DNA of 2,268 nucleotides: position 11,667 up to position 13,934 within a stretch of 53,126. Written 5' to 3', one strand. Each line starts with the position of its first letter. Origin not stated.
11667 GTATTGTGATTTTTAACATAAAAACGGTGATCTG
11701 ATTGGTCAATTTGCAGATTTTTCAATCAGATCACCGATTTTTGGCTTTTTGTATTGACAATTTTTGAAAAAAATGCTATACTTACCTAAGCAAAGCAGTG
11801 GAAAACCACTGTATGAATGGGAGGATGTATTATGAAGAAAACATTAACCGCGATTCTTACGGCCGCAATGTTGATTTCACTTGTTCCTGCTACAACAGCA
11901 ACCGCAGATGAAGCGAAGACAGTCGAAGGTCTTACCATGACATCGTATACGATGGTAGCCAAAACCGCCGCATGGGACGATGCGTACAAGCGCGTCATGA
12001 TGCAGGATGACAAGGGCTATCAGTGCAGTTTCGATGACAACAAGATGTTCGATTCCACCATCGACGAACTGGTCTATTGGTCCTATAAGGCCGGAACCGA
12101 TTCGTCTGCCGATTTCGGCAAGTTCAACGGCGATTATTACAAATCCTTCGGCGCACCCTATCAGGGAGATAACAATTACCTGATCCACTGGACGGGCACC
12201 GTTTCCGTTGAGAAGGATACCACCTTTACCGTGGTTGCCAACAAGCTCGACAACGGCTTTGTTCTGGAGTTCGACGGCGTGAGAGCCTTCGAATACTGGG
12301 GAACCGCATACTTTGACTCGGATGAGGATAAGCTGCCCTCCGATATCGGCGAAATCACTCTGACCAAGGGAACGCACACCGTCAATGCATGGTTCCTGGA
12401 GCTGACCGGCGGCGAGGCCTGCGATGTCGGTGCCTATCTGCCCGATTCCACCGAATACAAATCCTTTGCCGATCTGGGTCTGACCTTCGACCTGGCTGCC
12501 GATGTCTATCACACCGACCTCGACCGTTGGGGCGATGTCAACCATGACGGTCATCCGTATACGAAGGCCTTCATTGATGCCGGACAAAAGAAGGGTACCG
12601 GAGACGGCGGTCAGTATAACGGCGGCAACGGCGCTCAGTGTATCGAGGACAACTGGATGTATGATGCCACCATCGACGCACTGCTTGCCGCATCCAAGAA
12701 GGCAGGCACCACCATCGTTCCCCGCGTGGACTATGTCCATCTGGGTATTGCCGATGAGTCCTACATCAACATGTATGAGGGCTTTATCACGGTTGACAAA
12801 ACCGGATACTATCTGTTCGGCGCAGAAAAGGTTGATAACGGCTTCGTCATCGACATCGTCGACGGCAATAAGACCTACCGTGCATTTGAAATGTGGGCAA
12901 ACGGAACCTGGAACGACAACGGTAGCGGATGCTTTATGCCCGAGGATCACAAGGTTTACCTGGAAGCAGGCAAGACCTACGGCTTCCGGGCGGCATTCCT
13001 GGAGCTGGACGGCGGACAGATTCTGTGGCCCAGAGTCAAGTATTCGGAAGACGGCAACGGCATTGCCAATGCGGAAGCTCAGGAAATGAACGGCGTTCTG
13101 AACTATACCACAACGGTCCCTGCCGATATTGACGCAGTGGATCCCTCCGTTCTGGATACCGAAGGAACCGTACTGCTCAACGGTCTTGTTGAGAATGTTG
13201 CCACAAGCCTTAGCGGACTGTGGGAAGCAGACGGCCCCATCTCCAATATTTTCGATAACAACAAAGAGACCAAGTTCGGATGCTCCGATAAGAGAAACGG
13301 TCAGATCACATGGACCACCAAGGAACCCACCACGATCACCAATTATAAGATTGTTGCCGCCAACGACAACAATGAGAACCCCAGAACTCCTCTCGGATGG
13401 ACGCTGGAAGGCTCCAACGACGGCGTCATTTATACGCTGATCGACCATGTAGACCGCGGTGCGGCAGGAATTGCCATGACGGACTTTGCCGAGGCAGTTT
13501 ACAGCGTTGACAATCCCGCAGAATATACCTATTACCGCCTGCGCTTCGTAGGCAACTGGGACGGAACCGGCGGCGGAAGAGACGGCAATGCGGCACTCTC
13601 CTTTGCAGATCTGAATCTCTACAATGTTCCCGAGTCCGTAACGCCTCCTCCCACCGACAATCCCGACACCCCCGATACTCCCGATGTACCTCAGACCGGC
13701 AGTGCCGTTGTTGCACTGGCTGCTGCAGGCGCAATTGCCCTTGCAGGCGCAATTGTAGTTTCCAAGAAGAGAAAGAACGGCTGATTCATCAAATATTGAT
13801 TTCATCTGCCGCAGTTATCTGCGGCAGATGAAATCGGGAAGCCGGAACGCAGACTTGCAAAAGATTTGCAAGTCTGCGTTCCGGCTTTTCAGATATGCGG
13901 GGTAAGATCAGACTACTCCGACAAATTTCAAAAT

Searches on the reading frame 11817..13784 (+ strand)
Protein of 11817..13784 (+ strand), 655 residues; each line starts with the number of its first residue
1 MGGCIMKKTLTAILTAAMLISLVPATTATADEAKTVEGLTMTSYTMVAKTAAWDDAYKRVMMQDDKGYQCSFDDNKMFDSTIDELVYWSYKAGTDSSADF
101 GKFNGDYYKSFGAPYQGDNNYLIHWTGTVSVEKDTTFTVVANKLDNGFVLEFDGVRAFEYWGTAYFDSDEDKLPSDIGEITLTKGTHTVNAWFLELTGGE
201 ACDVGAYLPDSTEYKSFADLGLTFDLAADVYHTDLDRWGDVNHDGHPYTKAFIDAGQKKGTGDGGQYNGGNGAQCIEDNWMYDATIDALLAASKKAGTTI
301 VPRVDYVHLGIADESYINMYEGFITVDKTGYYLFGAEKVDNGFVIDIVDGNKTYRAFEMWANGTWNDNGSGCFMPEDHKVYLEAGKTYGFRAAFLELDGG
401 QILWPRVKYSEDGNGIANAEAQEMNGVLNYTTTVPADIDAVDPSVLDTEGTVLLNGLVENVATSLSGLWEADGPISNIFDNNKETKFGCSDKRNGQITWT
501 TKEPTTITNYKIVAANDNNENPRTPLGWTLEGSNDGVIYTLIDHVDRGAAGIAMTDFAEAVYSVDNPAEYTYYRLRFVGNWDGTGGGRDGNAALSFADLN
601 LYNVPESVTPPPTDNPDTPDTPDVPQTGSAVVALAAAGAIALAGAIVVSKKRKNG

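Call 24: search_protein_families(library=pfam, proteins=[window:11817-13784:+], max_evalue=0.00001)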
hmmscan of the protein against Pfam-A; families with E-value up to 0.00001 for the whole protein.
window:11817-13784:+ (655 aa): 1 family
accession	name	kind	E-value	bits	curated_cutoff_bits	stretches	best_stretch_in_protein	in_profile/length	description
PF10528.15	GLEYA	-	3.5e-06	27.7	26.2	0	319-399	4-81/91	GLEYA domain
